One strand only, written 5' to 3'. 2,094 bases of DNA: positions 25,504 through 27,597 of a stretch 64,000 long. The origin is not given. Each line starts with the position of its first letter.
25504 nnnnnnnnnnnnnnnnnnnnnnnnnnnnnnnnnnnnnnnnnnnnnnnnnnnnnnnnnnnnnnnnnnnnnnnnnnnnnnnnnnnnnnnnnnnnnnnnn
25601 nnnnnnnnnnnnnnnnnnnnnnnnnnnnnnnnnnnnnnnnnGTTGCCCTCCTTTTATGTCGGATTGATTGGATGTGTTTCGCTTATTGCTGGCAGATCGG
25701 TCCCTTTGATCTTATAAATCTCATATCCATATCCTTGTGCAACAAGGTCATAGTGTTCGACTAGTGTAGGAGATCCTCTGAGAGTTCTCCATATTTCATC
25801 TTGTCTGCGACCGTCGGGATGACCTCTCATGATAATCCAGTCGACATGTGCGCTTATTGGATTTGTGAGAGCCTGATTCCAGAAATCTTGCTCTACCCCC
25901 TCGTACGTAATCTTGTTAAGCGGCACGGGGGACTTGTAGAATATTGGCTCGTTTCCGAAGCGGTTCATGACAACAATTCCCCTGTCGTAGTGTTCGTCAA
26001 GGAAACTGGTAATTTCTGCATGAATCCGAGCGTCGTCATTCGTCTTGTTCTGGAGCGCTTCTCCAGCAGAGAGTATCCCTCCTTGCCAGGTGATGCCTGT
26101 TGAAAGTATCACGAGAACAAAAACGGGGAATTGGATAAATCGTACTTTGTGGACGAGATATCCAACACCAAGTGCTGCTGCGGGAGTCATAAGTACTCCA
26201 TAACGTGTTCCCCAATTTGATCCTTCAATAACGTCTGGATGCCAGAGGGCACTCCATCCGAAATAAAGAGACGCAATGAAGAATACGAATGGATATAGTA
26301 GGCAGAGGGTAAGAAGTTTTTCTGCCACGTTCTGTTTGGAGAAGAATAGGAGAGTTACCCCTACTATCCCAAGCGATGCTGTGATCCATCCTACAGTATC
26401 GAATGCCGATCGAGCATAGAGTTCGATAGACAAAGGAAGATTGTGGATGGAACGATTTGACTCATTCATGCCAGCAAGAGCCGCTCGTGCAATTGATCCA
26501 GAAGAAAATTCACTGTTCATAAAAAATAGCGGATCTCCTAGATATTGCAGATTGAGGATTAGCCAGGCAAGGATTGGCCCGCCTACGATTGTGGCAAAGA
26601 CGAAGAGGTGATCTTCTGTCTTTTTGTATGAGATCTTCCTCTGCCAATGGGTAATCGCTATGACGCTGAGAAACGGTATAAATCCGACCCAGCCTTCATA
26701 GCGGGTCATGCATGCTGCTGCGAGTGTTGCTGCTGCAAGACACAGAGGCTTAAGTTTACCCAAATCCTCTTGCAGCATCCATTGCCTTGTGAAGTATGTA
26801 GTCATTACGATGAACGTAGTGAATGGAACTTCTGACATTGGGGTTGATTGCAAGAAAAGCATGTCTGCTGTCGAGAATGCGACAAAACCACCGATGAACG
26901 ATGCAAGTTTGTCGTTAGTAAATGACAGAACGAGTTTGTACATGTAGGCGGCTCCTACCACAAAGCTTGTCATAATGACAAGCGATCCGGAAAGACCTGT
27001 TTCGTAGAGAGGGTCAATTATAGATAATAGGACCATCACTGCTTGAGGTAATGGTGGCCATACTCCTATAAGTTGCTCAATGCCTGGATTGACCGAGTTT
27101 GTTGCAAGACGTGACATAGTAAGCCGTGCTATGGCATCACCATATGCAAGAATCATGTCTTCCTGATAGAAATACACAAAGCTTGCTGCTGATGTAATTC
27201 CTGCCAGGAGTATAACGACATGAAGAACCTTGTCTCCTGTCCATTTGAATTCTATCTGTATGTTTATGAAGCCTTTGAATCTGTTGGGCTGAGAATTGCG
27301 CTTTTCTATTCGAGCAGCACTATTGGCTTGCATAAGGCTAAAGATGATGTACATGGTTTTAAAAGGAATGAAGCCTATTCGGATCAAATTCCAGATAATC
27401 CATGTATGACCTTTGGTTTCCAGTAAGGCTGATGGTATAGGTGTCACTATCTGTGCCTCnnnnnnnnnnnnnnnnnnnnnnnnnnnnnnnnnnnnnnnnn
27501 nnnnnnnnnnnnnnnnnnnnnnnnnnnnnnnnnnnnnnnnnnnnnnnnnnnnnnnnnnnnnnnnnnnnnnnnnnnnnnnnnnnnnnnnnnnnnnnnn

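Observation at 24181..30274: Five-gene co-directional lipid-linked glycan cluster resembling the decaprenyl-phosphoryl-pentose arabinan module, with elevated G+C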

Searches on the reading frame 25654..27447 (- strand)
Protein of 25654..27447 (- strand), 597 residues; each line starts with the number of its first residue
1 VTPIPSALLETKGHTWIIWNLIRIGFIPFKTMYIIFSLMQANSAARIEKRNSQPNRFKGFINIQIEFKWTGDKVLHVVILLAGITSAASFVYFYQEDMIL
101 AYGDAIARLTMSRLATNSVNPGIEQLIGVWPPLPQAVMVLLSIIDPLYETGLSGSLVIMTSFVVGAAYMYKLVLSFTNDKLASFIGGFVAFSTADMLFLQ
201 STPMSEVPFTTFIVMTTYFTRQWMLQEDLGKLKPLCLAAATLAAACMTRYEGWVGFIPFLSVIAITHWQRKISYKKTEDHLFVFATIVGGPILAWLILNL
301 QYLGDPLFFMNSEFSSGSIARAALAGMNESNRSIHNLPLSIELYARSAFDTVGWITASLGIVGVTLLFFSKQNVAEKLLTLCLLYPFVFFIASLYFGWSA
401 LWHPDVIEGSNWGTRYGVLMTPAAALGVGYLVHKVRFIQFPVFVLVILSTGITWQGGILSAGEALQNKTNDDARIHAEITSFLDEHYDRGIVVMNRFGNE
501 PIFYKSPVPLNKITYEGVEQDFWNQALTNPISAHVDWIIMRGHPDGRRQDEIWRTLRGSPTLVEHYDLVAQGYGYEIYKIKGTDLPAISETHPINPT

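Call 4: search_protein_families(library=pfam, proteins=[window:25654-27447:-], max_evalue=0.01)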
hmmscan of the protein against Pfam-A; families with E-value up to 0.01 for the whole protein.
window:25654-27447:- (597 aa): 1 family
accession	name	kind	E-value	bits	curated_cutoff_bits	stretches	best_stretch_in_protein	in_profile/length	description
PF13231.12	PMT_2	-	0.00015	22.4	26.1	1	151-295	21-160/160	Dolichyl-phosphate-mannose-protein mannosyltransferase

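Call 5: search_protein_families(library=ncbifam, proteins=[window:25654-27447:-], max_evalue=0.01)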
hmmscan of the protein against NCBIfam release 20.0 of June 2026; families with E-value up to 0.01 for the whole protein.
window:25654-27447:- (597 aa): 0 families

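Call 7: search_solved_structures(query=window:25654-27447:-, max_evalue=1)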
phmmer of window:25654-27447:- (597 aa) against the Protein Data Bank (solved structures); distinct sequences matched with E-value up to 1: 0.

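Call 56: find_homologous_proteins(query=window:25654-27447:-, max_evalue=0.001)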
Query window:25654-27447:- (597 aa): 10 proteins with E <= 0.001 among 8000 candidates.
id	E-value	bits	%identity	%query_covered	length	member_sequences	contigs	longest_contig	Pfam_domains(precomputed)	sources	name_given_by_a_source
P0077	0.0e+0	1277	100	94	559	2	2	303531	-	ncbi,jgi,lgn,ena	-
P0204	4.0e-78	282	35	84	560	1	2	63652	-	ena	-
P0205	6.4e-60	221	30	81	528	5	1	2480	PF13231.13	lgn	-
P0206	9.0e-59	218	31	84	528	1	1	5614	-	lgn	-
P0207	1.1e-54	204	30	81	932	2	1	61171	PF13620.13,PF13231.13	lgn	-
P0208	8.7e-53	198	28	82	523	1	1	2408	-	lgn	-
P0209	1.5e-52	197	28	82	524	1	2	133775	-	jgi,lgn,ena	-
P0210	2.2e-52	197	29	81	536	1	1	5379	PF13231.13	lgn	-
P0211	9.0e-49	185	30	86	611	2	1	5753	PF13231.13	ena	-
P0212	6.0e-44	169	28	87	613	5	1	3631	PF13231.13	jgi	jgi:hypothetical protein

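Call 57: find_encoding_contigs(protein=P0204, flank=8000, max_places=2)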
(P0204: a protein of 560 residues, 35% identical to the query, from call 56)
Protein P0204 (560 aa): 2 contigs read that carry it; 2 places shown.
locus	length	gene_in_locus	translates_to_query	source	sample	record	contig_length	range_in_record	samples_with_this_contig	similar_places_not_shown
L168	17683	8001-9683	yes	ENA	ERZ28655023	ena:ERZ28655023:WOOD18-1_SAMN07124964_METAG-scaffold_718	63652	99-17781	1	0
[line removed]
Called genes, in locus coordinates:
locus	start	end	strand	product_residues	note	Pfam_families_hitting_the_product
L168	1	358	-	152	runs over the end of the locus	?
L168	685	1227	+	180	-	-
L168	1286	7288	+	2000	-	-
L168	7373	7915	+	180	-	-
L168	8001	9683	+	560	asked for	-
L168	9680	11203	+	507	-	PF00535:Glycos_transf_2, PF13641:Glyco_tranf_2_3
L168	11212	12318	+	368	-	PF22612:GH113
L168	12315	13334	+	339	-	-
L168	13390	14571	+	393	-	PF22612:GH113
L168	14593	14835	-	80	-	-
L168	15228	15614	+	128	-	-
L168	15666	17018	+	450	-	PF17158:MASE4, PF00990:GGDEF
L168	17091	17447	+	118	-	-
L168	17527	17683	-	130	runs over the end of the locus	PF01592:NifU_N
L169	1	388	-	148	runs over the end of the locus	?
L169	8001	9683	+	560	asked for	-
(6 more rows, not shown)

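Call 58: find_encoding_contigs(protein=P0209, flank=8000, max_places=2)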
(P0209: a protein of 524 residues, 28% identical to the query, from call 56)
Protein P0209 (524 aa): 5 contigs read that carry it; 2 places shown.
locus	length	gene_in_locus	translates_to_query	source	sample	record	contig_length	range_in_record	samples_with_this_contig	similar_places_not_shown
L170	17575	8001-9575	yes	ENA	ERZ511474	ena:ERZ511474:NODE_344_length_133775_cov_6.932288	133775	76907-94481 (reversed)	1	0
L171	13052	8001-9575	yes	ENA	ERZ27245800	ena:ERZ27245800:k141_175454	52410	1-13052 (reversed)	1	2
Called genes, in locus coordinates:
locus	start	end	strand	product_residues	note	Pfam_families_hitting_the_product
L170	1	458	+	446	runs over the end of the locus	PF00496:SBP_bac_5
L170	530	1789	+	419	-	PF03952:Enolase_N, PF00113:Enolase_C, PF13378:MR_MLE_C (faint)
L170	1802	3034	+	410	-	PF01676:Metalloenzyme, PF10143:PhosphMutase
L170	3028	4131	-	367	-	-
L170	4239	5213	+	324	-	-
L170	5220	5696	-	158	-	-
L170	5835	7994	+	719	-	PF00535:Glycos_transf_2, PF13641:Glyco_tranf_2_3, PF13632:Glyco_trans_2_3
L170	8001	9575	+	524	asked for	-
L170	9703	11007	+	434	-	-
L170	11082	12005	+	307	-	-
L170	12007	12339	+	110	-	-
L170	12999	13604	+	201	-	PF13011:LZ_Tnp_IS481, PF13384:HTH_23, PF13518:HTH_28, PF13551:HTH_29, PF13565:HTH_32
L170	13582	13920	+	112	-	PF13683:rve_3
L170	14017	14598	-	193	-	-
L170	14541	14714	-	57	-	-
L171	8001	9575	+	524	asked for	-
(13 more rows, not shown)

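Call 59: find_encoding_contigs(protein=P0207, flank=8000, max_places=2)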
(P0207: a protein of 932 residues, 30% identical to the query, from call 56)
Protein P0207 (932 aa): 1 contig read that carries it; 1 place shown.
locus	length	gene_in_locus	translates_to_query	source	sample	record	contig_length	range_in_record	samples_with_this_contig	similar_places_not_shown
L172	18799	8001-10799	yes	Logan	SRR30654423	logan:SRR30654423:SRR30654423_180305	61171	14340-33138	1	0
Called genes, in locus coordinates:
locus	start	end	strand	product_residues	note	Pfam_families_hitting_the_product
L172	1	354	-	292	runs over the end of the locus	PF00535:Glycos_transf_2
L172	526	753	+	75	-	PF12728:HTH_17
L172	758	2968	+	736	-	PF00535:Glycos_transf_2, PF10111:Glyco_tranf_2_2 (faint), PF13506:Glyco_transf_21 (faint), PF13641:Glyco_tranf_2_3, PF00535:Glycos_transf_2, PF13632:Glyco_trans_2_3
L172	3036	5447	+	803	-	PF13439:Glyco_transf_4, PF13579:Glyco_trans_4_4, PF20706:GT4-conflict, PF00534:Glycos_transf_1, PF13524:Glyco_trans_1_2 (weak), PF13692:Glyco_trans_1_4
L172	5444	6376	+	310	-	PF00535:Glycos_transf_2, PF13641:Glyco_tranf_2_3, PF13632:Glyco_trans_2_3 (weak)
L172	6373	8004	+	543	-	-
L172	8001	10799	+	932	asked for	PF13231:PMT_2, PF13620:CarboxypepD_reg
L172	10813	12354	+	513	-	-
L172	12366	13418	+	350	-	-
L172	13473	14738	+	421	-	PF00535:Glycos_transf_2, PF13641:Glyco_tranf_2_3, PF01644:Chitin_synth_1 (faint), PF13506:Glyco_transf_21, PF13632:Glyco_trans_2_3, PF03142:Chitin_synth_2 (weak)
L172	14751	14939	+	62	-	-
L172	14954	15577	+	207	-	PF04203:Sortase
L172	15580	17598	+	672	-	PF01522:Polysacc_deac_1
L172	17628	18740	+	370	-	PF00535:Glycos_transf_2, PF13641:Glyco_tranf_2_3, PF01644:Chitin_synth_1 (faint), PF13632:Glyco_trans_2_3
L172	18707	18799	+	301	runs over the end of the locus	-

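Call 108: search_protein_families(library=pfam, proteins=[P0216, P0238, P0245, P0260, P0263, P0272, P0299, P0243, P0241], max_evalue=0.0001)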
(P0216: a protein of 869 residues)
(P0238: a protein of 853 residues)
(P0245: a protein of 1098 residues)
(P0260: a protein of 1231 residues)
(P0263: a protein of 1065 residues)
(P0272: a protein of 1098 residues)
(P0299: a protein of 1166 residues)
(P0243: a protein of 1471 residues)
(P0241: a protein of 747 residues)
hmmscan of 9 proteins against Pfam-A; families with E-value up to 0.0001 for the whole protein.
P0216 (869 aa): 3 families
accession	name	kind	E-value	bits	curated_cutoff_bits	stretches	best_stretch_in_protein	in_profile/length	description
PF00535.33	Glycos_transf_2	-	1.6e-27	96.9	23.3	1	42-171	1-128/168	Glycosyl transferase family 2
PF10111.15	Glyco_tranf_2_2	-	1.7e-08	34.7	27.3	1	42-147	1-112/276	Glycosyltransferase like family 2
PF13231.12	PMT_2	-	2e-08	35.1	26.1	1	446-581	21-152/160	Dolichyl-phosphate-mannose-protein mannosyltransferase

P0238 (853 aa): 2 families
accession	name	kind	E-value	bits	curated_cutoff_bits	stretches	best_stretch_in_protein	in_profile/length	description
PF00535.33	Glycos_transf_2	-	2e-17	64.1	23.3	1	5-168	2-167/168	Glycosyl transferase family 2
PF13231.12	PMT_2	-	7.5e-07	29.9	26.1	1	426-566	21-157/160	Dolichyl-phosphate-mannose-protein mannosyltransferase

P0245 (1098 aa): 3 families
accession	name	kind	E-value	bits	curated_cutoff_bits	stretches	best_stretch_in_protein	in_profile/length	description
PF00535.33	Glycos_transf_2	-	6.2e-27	95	23.3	1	23-184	1-166/168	Glycosyl transferase family 2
PF00150.24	Cellulase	-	1.5e-07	31.7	23.5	1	905-1054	115-256/272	Cellulase (glycosyl hydrolase family 5)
PF10111.15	Glyco_tranf_2_2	-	3.6e-07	30.4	27.3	1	23-119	1-96/276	Glycosyltransferase like family 2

P0260 (1231 aa): 4 families
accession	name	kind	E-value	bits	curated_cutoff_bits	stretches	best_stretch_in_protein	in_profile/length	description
PF13641.12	Glyco_tranf_2_3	-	2.8e-25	90.1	27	1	185-413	1-230/230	Glycosyltransferase like family 2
PF13632.12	Glyco_trans_2_3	-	3.1e-20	73.3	27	1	273-466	3-193/198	Glycosyl transferase family group 2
PF00535.33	Glycos_transf_2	-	2.4e-09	37.8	23.3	1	189-324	2-132/168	Glycosyl transferase family 2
PF13231.12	PMT_2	-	4.8e-07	30.6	26.1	1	748-855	24-131/160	Dolichyl-phosphate-mannose-protein mannosyltransferase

P0263 (1065 aa): 0 families

P0272 (1098 aa): 4 families
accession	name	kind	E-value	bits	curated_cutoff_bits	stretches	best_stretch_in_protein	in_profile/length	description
PF13632.12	Glyco_trans_2_3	-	4.5e-21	76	27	1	215-429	1-169/198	Glycosyl transferase family group 2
PF13641.12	Glyco_tranf_2_3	-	3.6e-20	73.4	27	1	129-357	1-230/230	Glycosyltransferase like family 2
PF13231.12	PMT_2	-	1.8e-07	31.9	26.1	1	641-785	21-160/160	Dolichyl-phosphate-mannose-protein mannosyltransferase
PF00535.33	Glycos_transf_2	-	2.6e-06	27.9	23.3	1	133-265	2-131/168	Glycosyl transferase family 2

P0299 (1166 aa): 4 families
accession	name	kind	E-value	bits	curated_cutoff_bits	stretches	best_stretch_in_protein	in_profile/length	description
PF13632.12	Glyco_trans_2_3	-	1.6e-26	93.8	27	1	260-454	1-195/198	Glycosyl transferase family group 2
PF13641.12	Glyco_tranf_2_3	-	8.4e-23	82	27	1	174-402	1-230/230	Glycosyltransferase like family 2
PF00535.33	Glycos_transf_2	-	7e-10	39.5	23.3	1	178-316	2-132/168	Glycosyl transferase family 2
PF13231.12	PMT_2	-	4.1e-05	24.3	26.1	1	705-837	22-154/160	Dolichyl-phosphate-mannose-protein mannosyltransferase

P0243 (1471 aa): 5 families
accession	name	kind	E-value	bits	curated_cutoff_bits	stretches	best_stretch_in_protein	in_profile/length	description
PF00535.33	Glycos_transf_2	-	1.3e-35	123.3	23.3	2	35-197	1-166/168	Glycosyl transferase family 2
PF13641.12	Glyco_tranf_2_3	-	1.2e-32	114.2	27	1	424-652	1-230/230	Glycosyltransferase like family 2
PF13632.12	Glyco_trans_2_3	-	3.8e-24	86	27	1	510-706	1-188/198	Glycosyl transferase family group 2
PF13231.12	PMT_2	-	2.2e-08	34.9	26.1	1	992-1113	22-140/160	Dolichyl-phosphate-mannose-protein mannosyltransferase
PF13506.12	Glyco_transf_21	-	7.6e-07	29.2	21.7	0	103-176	17-91/174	Glycosyl transferase family 21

P0241 (747 aa): 0 families
